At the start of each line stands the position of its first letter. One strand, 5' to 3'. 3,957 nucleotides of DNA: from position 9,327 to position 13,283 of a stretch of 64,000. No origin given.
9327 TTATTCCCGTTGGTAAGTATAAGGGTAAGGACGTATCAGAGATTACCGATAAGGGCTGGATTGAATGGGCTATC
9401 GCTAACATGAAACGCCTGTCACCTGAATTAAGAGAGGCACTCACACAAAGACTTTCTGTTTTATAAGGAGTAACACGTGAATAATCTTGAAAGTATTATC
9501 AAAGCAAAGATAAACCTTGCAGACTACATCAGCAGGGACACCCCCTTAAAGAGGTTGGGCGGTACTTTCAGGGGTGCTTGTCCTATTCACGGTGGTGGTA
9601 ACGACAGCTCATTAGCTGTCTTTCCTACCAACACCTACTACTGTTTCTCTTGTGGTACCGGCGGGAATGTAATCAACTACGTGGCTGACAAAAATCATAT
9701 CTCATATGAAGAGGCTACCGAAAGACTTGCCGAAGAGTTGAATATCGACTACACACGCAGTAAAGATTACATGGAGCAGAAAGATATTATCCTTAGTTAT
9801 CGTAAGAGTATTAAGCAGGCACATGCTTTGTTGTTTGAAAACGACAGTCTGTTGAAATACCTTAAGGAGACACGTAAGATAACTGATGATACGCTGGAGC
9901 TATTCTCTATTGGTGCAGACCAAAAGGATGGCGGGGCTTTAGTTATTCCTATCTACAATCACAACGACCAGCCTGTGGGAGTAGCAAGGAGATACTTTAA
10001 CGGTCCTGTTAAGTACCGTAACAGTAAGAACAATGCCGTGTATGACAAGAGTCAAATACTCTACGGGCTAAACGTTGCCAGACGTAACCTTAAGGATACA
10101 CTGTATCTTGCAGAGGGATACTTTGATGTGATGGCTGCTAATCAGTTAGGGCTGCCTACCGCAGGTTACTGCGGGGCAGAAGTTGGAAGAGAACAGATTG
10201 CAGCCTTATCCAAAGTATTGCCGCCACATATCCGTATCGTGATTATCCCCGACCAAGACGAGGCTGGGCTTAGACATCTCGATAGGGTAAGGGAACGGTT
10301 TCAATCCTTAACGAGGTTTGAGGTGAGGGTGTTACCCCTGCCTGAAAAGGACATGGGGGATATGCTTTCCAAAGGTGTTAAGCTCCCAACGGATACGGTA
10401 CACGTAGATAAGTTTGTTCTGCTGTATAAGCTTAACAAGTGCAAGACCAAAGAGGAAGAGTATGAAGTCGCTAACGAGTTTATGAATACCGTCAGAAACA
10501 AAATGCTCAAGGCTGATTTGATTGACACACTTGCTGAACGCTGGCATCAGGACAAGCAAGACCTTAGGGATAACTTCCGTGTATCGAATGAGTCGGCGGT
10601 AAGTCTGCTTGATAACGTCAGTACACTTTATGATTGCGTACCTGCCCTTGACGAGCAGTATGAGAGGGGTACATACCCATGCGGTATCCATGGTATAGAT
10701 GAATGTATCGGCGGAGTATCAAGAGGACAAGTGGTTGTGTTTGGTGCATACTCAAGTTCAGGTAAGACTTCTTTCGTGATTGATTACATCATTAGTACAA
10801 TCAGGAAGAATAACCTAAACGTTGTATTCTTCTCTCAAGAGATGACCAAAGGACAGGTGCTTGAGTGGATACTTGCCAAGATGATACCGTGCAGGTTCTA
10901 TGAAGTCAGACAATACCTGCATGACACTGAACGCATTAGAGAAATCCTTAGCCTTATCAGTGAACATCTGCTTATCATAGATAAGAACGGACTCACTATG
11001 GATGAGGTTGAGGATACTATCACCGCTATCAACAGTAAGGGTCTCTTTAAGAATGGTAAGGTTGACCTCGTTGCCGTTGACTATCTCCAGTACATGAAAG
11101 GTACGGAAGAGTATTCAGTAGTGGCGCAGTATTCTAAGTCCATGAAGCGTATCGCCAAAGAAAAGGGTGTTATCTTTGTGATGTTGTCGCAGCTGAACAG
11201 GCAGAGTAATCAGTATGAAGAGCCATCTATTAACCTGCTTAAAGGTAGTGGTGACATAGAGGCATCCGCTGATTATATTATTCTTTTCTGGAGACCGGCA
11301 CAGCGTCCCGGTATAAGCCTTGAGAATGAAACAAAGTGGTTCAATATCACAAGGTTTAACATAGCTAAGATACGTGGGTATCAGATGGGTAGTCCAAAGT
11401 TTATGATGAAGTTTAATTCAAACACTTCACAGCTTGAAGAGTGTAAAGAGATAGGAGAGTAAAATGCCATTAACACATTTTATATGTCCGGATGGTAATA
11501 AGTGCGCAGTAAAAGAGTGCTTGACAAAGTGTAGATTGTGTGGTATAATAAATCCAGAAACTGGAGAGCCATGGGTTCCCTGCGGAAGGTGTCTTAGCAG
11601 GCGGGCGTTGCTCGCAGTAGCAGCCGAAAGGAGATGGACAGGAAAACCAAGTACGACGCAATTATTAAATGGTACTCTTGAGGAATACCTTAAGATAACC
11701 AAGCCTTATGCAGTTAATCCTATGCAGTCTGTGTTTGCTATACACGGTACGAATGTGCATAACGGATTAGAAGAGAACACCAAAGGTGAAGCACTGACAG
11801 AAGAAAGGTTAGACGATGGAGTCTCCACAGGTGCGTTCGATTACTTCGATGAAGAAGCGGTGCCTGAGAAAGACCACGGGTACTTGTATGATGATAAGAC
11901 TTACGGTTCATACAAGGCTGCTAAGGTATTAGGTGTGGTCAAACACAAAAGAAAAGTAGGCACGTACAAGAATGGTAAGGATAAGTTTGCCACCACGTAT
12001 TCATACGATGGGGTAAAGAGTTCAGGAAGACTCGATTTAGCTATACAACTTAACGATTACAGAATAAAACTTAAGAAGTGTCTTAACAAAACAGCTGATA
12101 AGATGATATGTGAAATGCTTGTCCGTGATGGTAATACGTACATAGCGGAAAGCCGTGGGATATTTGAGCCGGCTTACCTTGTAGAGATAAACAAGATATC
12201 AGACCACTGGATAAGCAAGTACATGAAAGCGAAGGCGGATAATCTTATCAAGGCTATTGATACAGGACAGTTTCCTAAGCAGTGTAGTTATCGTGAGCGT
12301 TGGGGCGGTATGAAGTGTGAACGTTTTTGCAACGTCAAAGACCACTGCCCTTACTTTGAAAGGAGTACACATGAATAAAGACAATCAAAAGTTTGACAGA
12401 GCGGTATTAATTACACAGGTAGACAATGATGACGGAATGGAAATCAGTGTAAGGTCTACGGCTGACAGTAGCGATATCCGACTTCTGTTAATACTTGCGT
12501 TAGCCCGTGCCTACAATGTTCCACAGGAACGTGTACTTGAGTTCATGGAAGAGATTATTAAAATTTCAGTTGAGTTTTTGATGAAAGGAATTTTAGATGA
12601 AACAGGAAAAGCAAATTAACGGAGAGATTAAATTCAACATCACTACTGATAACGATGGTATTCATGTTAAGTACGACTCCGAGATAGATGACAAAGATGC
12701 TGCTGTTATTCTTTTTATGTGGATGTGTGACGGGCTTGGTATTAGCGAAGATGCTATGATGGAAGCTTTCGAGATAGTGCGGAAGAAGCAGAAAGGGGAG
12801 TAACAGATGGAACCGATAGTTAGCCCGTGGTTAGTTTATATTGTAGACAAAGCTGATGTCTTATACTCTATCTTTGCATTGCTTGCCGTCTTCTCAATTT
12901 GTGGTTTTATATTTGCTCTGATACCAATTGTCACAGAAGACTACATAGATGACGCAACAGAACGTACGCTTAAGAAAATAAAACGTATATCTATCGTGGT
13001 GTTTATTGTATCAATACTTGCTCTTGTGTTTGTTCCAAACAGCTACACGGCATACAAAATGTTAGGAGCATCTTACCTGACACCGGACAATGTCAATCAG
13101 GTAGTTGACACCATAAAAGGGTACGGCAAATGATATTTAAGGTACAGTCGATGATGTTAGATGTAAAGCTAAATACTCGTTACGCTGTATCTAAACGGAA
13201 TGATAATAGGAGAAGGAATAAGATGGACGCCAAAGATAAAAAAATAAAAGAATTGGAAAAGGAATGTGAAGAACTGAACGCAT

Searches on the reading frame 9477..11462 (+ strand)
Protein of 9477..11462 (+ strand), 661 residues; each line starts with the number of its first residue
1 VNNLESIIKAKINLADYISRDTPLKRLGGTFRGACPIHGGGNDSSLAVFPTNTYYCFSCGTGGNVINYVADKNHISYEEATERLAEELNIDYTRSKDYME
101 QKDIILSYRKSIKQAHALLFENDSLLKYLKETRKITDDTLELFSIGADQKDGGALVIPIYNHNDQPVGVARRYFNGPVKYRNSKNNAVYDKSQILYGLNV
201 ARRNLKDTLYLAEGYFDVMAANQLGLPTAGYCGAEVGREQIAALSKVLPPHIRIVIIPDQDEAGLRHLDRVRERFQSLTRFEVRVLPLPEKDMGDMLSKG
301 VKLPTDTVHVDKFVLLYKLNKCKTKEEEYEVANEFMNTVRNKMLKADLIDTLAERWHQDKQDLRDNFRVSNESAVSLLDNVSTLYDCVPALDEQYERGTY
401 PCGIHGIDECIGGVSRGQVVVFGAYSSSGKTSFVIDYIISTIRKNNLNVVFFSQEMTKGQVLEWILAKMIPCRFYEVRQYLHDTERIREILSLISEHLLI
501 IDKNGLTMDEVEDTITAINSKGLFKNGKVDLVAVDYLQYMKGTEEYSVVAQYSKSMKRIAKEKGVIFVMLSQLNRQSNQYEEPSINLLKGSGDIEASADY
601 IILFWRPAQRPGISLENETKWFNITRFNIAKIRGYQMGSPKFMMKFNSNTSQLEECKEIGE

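Call 11: search_protein_families(library=phrogs, proteins=[window:9477-11462:+], max_evalue=0.00001)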
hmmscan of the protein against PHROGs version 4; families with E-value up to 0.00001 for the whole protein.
window:9477-11462:+ (661 aa): 13 families
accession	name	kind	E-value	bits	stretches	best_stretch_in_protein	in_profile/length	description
phrog_239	-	DNA, RNA and nucleotide metabolism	1.6e-71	243.4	1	21-656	31-599/801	DNA primase/helicase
phrog_19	-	DNA, RNA and nucleotide metabolism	4.7e-49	168.8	1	329-657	269-582/621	DnaB-like replicative helicase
phrog_47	-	DNA, RNA and nucleotide metabolism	3.1e-47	162.7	1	25-304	45-329/947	DNA primase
phrog_6444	-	DNA, RNA and nucleotide metabolism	5.3e-46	158.6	2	155-368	204-432/577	DNA primase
phrog_243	-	DNA, RNA and nucleotide metabolism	1.4e-22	80.9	1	404-657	22-269/273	DnaB-like replicative helicase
phrog_849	-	DNA, RNA and nucleotide metabolism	7.7e-16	59.1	1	106-303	128-334/435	DNA primase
phrog_11530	-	unknown function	2.5e-15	57.8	1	496-608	4-117/184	-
phrog_22657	-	unknown function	9.8e-14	51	1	152-287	196-338/1185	-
phrog_510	-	DNA, RNA and nucleotide metabolism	4.3e-13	49.9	1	7-97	19-110/667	DNA primase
phrog_18097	-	DNA, RNA and nucleotide metabolism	2.9e-12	47.6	1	7-91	9-94/199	DNA primase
phrog_5482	-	unknown function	4.6e-12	46.3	1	415-611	49-253/341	-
phrog_11992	-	unknown function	8.8e-12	46.6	1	34-136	31-136/177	-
phrog_360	-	DNA, RNA and nucleotide metabolism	5.9e-09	37.1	1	23-90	22-88/133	DNA primase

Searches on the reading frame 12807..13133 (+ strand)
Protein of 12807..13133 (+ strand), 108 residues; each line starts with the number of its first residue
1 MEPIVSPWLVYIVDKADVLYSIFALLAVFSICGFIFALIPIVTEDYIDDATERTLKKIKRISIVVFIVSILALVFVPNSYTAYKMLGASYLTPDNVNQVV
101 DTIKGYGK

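Call 21: search_protein_families(library=pfam, proteins=[window:12807-13133:+], max_evalue=0.01)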
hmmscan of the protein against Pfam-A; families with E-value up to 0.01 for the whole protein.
window:12807-13133:+ (108 aa): 1 family
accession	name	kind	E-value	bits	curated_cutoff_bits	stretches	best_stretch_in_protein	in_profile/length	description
PF04647.20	AgrB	-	0.0014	18.4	23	1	11-87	94-171/185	Accessory gene regulator B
